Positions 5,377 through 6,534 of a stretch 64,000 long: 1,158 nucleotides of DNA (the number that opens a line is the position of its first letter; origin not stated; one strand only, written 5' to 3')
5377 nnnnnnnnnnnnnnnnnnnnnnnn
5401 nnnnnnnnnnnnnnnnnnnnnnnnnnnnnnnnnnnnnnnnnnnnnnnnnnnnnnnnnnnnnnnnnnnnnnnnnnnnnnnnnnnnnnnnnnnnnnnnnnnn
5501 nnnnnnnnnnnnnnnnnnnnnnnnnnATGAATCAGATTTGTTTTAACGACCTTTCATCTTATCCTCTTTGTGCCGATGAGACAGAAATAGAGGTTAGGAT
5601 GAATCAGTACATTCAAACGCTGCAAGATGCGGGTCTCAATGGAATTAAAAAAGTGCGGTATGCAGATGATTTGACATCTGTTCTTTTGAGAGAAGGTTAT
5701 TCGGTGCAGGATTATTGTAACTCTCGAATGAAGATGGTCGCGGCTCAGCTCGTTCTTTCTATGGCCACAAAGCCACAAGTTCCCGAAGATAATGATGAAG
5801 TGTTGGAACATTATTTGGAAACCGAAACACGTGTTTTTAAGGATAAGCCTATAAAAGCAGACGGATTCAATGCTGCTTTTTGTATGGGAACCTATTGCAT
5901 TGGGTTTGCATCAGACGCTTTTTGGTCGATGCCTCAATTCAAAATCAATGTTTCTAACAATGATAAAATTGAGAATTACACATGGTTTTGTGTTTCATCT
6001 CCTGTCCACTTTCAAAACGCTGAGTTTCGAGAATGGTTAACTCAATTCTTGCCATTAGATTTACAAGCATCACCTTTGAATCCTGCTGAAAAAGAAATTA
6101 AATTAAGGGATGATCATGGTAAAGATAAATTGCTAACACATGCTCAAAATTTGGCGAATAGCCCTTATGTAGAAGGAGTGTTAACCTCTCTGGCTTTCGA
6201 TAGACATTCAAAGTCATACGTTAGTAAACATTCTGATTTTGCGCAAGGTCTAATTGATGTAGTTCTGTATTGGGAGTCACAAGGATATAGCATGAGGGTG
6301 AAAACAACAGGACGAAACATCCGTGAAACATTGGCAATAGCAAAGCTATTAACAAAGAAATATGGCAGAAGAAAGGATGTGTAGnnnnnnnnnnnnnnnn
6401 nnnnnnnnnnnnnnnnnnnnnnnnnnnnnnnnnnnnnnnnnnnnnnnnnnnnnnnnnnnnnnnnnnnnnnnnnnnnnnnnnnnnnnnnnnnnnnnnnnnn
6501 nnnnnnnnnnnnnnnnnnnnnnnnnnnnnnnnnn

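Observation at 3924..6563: Candidate undescribed defence-type module: three coupled genes dropped into the capsule operon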

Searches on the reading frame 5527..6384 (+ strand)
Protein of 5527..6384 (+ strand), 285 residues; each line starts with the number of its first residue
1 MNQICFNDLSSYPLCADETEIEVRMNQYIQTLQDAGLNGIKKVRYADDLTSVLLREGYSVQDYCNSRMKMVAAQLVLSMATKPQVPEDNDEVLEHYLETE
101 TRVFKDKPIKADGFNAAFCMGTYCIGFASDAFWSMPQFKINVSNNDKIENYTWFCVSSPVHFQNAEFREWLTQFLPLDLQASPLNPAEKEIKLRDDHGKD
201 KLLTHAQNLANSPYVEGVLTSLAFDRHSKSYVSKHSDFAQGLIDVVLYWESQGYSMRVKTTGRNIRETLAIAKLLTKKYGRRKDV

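Call 3: search_protein_families(library=padloc, proteins=[window:5527-6384:+], max_evalue=1)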
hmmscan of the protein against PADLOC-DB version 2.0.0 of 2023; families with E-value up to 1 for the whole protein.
window:5527-6384:+ (285 aa): 4 families
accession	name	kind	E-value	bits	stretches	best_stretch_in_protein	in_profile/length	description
PDLC03895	NsnC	-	8.2e-60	200.8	1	3-280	2-281/281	-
PDLC03879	NsnC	-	3.2e-15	54.6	1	1-172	2-172/305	-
PDLC03912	NsnC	-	4.4e-10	37.9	1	1-173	1-177/316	-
PDLC01930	CARF7--CARF_DUF2103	-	4.7e-09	34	1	180-279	256-352/353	-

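Call 4: search_protein_families(library=pfam, proteins=[window:5527-6384:+], max_evalue=1)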
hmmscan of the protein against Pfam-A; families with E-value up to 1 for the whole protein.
window:5527-6384:+ (285 aa): 2 families
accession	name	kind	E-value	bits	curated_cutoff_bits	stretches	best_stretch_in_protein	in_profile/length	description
PF16545.11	CCM2_C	-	0.021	15.4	27.3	1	26-99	14-85/100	Cerebral cavernous malformation protein, harmonin-homology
PF24694.1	LNS2_PITM1-3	-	0.091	13.2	27.7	0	227-271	11-54/124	PITM 1-3, LNS2 domain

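Call 5: search_protein_families(library=ncbifam, proteins=[window:5527-6384:+], max_evalue=1)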
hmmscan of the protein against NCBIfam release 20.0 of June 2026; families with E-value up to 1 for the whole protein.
window:5527-6384:+ (285 aa): 0 families

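Call 27: find_homologous_proteins(query=window:5527-6384:+, max_evalue=0.001)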
Query window:5527-6384:+ (285 aa): 169 proteins with E <= 0.001 among 674 candidates; the best 120 are listed.
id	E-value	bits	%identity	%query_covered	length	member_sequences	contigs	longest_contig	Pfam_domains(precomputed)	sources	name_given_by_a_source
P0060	6.4e-184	628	97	100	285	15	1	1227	-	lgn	-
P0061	1.2e-147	509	77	99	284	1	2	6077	-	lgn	-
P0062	3.5e-143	494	76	99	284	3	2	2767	-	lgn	-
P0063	3.3e-138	478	74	99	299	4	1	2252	-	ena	-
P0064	1.4e-125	436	68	99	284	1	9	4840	-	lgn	-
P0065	3.0e-125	435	68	99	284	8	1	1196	-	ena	-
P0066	3.0e-124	432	67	99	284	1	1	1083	-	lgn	-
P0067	8.5e-123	427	65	99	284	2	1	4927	-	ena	-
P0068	7.9e-122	424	68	95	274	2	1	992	-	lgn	-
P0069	1.0e-120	420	67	95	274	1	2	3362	-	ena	-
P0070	3.6e-120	419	64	100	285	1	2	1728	-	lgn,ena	-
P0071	1.2e-119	417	67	95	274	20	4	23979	-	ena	-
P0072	1.4e-118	413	67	95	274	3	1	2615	-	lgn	-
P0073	1.5e-118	413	68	95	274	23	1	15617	-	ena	-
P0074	3.9e-118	412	67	95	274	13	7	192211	-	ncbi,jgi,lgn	jgi:hypothetical protein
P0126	1.4e-63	233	43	98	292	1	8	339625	-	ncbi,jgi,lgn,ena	-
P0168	1.1e-56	210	39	97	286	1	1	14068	-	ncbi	-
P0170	1.8e-55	206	39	99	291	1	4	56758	-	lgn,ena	-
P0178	2.9e-45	173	36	98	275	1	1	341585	-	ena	-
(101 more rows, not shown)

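Call 28: find_encoding_contigs(protein=P0074, flank=7000, max_places=3)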
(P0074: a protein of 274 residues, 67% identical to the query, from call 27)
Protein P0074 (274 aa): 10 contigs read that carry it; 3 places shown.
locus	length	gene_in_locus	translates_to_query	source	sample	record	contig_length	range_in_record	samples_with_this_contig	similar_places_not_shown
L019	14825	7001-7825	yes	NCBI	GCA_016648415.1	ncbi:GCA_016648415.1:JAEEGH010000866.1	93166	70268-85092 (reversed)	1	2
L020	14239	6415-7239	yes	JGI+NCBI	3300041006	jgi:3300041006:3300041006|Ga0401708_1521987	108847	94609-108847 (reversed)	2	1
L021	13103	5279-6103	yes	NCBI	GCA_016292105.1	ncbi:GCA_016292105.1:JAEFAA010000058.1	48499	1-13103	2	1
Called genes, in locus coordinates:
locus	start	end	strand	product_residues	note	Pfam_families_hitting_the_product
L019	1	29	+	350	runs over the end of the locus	PF02661:Fic, PF09339:HTH_IclR (weak)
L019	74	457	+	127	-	PF05635:23S_rRNA_IVP, PF22296:bAvd (weak)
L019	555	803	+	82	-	-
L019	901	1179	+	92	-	-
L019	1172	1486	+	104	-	-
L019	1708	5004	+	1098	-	PF07693:KAP_NTPase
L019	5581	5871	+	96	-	-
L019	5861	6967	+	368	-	PF02463:SMC_N (weak), PF13175:AAA_15 (weak), PF13304:AAA_21, PF13175:AAA_15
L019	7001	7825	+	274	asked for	-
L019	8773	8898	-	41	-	-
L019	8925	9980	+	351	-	PF04607:RelA_SpoT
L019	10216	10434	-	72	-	-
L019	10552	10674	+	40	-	-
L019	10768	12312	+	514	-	-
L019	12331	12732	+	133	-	PF08937:ThsB_TIR, PF13676:TIR_2 (weak)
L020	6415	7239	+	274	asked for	-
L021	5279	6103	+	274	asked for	-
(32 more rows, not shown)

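Call 29: find_encoding_contigs(protein=P0126, flank=7000, max_places=3)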
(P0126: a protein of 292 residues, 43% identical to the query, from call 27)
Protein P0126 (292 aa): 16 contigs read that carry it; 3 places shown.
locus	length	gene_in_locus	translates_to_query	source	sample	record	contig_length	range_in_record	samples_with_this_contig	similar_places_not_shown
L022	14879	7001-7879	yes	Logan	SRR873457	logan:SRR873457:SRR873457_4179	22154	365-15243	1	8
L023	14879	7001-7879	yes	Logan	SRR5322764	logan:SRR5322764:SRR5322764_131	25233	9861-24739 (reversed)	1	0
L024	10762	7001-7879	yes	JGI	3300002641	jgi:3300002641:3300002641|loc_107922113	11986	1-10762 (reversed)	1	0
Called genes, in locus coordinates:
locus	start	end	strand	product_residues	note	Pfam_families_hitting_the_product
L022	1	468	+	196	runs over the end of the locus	PF10543:ORF6N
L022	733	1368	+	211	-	PF08942:DUF1919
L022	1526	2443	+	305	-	PF04991:LicD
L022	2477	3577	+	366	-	-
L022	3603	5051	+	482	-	PF01943:Polysacc_synt, PF13440:Polysacc_synt_3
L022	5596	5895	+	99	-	-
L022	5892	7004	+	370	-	PF02463:SMC_N (weak), PF13175:AAA_15, PF13476:AAA_23 (weak), PF13304:AAA_21, PF13175:AAA_15, PF12476:DUF3696 (weak)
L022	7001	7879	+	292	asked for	-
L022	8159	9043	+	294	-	-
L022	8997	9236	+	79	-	-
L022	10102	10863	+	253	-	PF01757:Acyl_transf_3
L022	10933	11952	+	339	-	PF11380:Stealth_CR2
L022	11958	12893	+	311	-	PF04991:LicD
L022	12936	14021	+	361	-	PF00155:Aminotran_1_2 (weak), PF00266:Aminotran_5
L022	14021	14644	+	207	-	PF00583:Acetyltransf_1, PF13673:Acetyltransf_10 (weak), PF13508:Acetyltransf_7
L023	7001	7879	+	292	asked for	-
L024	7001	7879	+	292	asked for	-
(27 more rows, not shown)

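Call 30: find_encoding_contigs(protein=P0178, flank=7000, max_places=2)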
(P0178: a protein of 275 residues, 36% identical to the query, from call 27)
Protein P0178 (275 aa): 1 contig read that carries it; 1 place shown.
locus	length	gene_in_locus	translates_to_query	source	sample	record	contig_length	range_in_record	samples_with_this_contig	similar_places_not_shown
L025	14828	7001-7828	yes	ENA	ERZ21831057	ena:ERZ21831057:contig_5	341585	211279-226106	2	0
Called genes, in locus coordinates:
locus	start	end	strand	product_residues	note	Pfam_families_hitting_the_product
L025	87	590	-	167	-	-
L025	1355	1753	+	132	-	PF05168:HEPN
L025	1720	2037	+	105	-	PF01909:NTP_transf_2, PF18765:Polbeta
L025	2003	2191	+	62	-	-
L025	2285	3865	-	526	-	-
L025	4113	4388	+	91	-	-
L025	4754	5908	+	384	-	PF03235:GmrSD_N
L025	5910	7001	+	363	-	PF02463:SMC_N (weak), PF11398:DUF2813 (faint), PF13175:AAA_15, PF13476:AAA_23 (weak), PF13304:AAA_21, PF13175:AAA_15, PF12476:DUF3696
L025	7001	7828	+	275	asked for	-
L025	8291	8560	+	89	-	PF01909:NTP_transf_2 (weak), PF14792:DNA_pol_B_palm (weak), PF18765:Polbeta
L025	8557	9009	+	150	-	PF08780:NTase_sub_bind (weak)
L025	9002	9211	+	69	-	-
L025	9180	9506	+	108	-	-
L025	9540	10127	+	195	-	-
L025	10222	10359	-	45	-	-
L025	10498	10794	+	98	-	PF01909:NTP_transf_2, PF18765:Polbeta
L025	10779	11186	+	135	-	PF08780:NTase_sub_bind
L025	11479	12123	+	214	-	-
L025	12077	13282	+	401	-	PF00753:Lactamase_B, PF12706:Lactamase_B_2 (weak), PF10996:Beta-Casp, PF07521:RMMBL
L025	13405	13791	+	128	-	PF00959:Phage_lysozyme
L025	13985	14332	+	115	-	PF04326:SLFN_AlbA_2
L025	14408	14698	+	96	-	-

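Call 41: predict_structure(alignment_id=A2)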
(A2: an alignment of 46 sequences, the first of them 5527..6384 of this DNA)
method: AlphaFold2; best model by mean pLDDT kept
length: 285 residues; sequences in the alignment: 46
mean_pLDDT: 94.5   pTM: 0.72
mean pLDDT of the five models: 94.5, 93.4, 93.1, 92.9, 92.2
residues with pLDDT >= 90: 257; 70-90: 25; 50-70: 2; < 50: 1
segments of 3 or more residues with pLDDT < 50: none
pLDDT, mean of each block of 10 residues (from residue 1): 94 97 98 96 98 98 97 97 94 94 95 96 96 96 94 97 94 82 97 91 97 98 94 93 96 96 90 96 63
secondary structure, 60 per line:
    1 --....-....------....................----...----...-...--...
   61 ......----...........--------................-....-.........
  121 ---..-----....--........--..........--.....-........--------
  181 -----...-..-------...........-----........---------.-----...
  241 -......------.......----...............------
elements in order: E3-6 H8-11 H18-37 E42-44 E53-55 H60-66 H71-79 H90-98 E99-105 E107-110 H112-120 H131-134 E137-144 E147-156 H159-163 H165-172 H199-209 E215-222 E242-247 E254-260 H265-279

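Call 44: fold_search(model_id=the predicted structure, library=pdb)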
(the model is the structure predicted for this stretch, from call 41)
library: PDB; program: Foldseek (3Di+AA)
matches with E <= 10: 424; with E <= 0.001: 0
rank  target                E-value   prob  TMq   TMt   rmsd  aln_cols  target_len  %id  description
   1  3hs8_A                1.4e-01  0.10  0.12  0.14  17.6       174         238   10  Intersectin 1-peptide-AP2 alpha ear complex (released 2010-02-23)
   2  6jn1_A                1.9e-01  0.05  0.08  0.08  17.5       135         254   13  Structure of H247A mutant peptidoglycan peptidase complex with penta peptide (released 2020-01-15)
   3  4cmm_B                2.0e-01  0.57  0.15  0.31   6.4        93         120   13  Structure of human CD47 in complex with human Signal Regulatory Protein (SIRP) alpha v1 (released 2014-02-26)
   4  9ppp_A                2.0e-01  0.06  0.12  0.13  18.6       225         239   10  Structure of Alpha Appendage of AP2 bound to the extended FxDxF motif derived of CCDC32 (released 2026-04-08)
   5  6jn7_A                2.1e-01  0.07  0.11  0.12  17.9       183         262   12  Structure of H216A mutant closed form peptidoglycan peptidase (released 2020-01-15)
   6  6jmy                  2.8e-01  0.04  0.07  0.07  16.1       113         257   13  Structure of wild type closed form of peptidoglycan peptidase (released 2020-01-15)
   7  2hsi_A                3.6e-01  0.06  0.12  0.14  19.8       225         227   11  Crystal structure of putative peptidase M23 from pseudomonas aeruginosa, New York Structural Genomics Consortium (released 2006-08-08)
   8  3zeu_A                4.0e-01  0.04  0.09  0.10  20.9       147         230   14  Structure of a Salmonella typhimurium YgjD-YeaZ heterodimer bound to ATPgammaS (released 2013-03-20)
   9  6jmz                  4.0e-01  0.04  0.07  0.08  18.4       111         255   14  Structure of H247A mutant open form peptidoglycan peptidase (released 2020-01-15)
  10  6jmx                  4.5e-01  0.03  0.07  0.08  17.9       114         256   13  Structure of open form of peptidoglycan peptidase (released 2020-01-15)
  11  3f6g_A                6.4e-01  0.04  0.09  0.19  16.2       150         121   10  Crystal structure of the regulatory domain of LiCMS in complexed with isoleucine - type II (released 2009-04-21)
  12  2hsi_B                6.4e-01  0.04  0.12  0.14  19.8       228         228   11  Crystal structure of putative peptidase M23 from pseudomonas aeruginosa, New York Structural Genomics Consortium (released 2006-08-08)
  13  1vm6_C                6.8e-01  0.06  0.16  0.19  12.5       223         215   12  Crystal structure of Dihydrodipicolinate reductase (TM1520) from Thermotoga maritima at 2.27 A resolution (released 2004-09-21)
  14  3f6h_B                7.2e-01  0.04  0.09  0.18  17.6       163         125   10  Crystal structure of the regulatory domain of LiCMS in complexed with isoleucine - type III (released 2009-04-21)
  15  4h8w_C                8.1e-01  0.41  0.12  0.18   5.8        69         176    9  Crystal structure of non-neutralizing and ADCC-potent antibody N5-i5 in complex with HIV-1 clade A/E gp120 and sCD4. (released 2014-04-09)
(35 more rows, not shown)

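Call 59: search_solved_structures(query=A2, max_evalue=10)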
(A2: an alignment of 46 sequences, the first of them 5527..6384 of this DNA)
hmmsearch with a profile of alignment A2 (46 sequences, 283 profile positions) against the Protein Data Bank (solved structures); distinct sequences matched with E-value up to 10: 3.
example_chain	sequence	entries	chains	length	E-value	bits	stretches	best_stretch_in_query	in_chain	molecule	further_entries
9kby_A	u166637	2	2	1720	0.21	14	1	233-275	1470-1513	Dicer-like protein 4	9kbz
6z1p_AS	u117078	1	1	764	0.27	13.6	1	128-241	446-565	mL104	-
9jtz_A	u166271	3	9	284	2.7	10.4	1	240-267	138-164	Membrane-associated phosphatidylinositol transfer protein 1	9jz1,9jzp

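Call 64: search_dna_similar(query=window:5527-6384:+, collection=plasmids, mode=protein, max_rows=10)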
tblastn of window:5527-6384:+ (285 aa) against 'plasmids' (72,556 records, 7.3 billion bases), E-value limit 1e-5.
No match.

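Call 68: search_protein_families(library=phrogs, proteins=[window:5527-6384:+], max_evalue=0.001)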
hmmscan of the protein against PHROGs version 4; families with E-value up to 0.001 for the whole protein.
window:5527-6384:+ (285 aa): 0 families

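Call 82: search_protein_families(library=padloc, proteins=[L025:4754-5905:+, L025:5910-6998:+, L025:7001-7825:+], max_evalue=0.001)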
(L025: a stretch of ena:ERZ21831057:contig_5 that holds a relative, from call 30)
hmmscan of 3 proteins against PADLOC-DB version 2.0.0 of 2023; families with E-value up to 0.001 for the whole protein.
L025:4754-5905:+ (384 aa): 3 families
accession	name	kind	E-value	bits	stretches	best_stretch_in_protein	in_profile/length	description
PDLC03877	NsnA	-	6.5e-130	431.8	1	26-382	29-383/385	-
PDLC04027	PD-T4-2_A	-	1.5e-31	107.8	1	64-378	51-361/363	-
PDLC03418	REase_II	-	4.4e-09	33.9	1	67-202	34-160/372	Type II restriction enzyme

L025:5910-6998:+ (363 aa): 106 families (the best 25 are shown)
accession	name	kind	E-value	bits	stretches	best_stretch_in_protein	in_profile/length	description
PDLC03878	NsnB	-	4.5e-115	383.1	1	1-362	1-343/345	-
PDLC04148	HEC-03B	-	3e-33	113.5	2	119-351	211-434/458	-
PDLC02979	AriA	-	9.8e-29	99.3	2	1-82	1-58/373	-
PDLC04707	PDC-M55A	-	2.2e-22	77.6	1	121-353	185-401/421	-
PDLC04176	HEC-01A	-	2.3e-20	71.3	2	185-302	210-326/371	-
PDLC04175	HEC-01A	-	3.8e-19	67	2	2-110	6-107/363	-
PDLC02980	AriA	-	3.5e-17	61.3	1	203-298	220-304/304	-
PDLC04178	HEC-01A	-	3.8e-17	60.4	2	2-61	9-68/399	-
PDLC04179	HEC-01A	-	1.6e-16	58.4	2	1-46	1-46/459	-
PDLC04177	HEC-01A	-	1.4e-15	55.2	2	241-315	285-358/393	-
PDLC02336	AbiLi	-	4e-15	54.2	2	1-115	1-117/340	AbiLi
PDLC04393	PDC-M07A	-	2.1e-14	51.4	2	1-116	1-119/435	-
PDLC02981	AriAB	-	7.6e-14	49.3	2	156-299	237-379/694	-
PDLC04541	PDC-M25A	-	1.1e-13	49.1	1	1-114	1-110/380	-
PDLC04182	HEC-01A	-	2.5e-13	47.8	2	2-46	4-56/406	-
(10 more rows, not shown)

L025:7001-7825:+ (275 aa): 5 families
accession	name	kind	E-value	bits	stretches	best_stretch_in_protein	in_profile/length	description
PDLC03895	NsnC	-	5.5e-86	286.7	1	3-274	2-280/281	-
PDLC03879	NsnC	-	1.4e-17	62.3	1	2-176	3-179/305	-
PDLC01930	CARF7--CARF_DUF2103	-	5.2e-14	50.3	1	158-273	239-351/353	-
PDLC03912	NsnC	-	2.3e-12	45.4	1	1-186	1-191/316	-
PDLC01931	CARF7--CARF_DUF2103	-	0.0002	18.7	1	192-271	262-336/340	-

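Call 84: find_encoding_contigs(protein=P0170, flank=5000, max_places=2)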
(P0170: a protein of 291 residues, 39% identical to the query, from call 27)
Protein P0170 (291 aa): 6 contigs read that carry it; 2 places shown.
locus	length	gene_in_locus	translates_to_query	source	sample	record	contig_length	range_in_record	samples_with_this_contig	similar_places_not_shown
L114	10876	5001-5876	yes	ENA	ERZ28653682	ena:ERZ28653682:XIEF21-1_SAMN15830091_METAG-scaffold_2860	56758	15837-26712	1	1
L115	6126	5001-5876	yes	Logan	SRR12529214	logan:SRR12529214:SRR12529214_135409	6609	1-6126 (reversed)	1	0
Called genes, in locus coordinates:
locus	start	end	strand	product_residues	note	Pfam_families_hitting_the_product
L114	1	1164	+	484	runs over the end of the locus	-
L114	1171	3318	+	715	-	PF22723:NA-iREase2, PF05729:NACHT (weak)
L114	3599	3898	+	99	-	-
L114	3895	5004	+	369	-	PF02463:SMC_N (weak), PF13175:AAA_15, PF13304:AAA_21, PF13175:AAA_15, PF12476:DUF3696 (weak)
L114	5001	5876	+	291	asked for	-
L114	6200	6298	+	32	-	-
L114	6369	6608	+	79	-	-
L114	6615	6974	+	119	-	-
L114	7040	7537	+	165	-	PF05635:23S_rRNA_IVP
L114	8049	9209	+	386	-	PF02350:Epimerase_2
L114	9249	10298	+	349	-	PF01073:3Beta_HSD, PF01370:Epimerase, PF02719:Polysacc_synt_2, PF07993:NAD_binding_4, PF16363:GDP_Man_Dehyd, PF13460:NAD_binding_10, PF08485:Polysacc_syn_2C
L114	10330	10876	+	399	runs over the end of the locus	PF01370:Epimerase, PF14667:Polysacc_synt_C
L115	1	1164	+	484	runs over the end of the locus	-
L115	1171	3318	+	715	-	PF22723:NA-iREase2, PF05729:NACHT (weak)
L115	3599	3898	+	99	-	-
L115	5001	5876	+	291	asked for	-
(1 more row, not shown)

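Call 85: find_encoding_contigs(protein=P0168, flank=5000, max_places=2)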
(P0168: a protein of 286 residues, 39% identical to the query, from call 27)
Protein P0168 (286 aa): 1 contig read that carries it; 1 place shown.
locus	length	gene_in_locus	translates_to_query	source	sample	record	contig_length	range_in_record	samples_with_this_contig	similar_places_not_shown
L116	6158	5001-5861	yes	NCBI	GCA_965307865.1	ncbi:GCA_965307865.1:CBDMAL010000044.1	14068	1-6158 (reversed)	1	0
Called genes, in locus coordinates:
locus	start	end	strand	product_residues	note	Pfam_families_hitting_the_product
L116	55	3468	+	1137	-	PF07517:SecA_DEAD, PF01043:SecA_PP_bind, PF21090:P-loop_SecA, PF07516:SecA_SW, PF02810:SEC-C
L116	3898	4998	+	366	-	PF02463:SMC_N (weak), PF13175:AAA_15, PF13476:AAA_23, PF13304:AAA_21, PF13175:AAA_15, PF12476:DUF3696 (weak)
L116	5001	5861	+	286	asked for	-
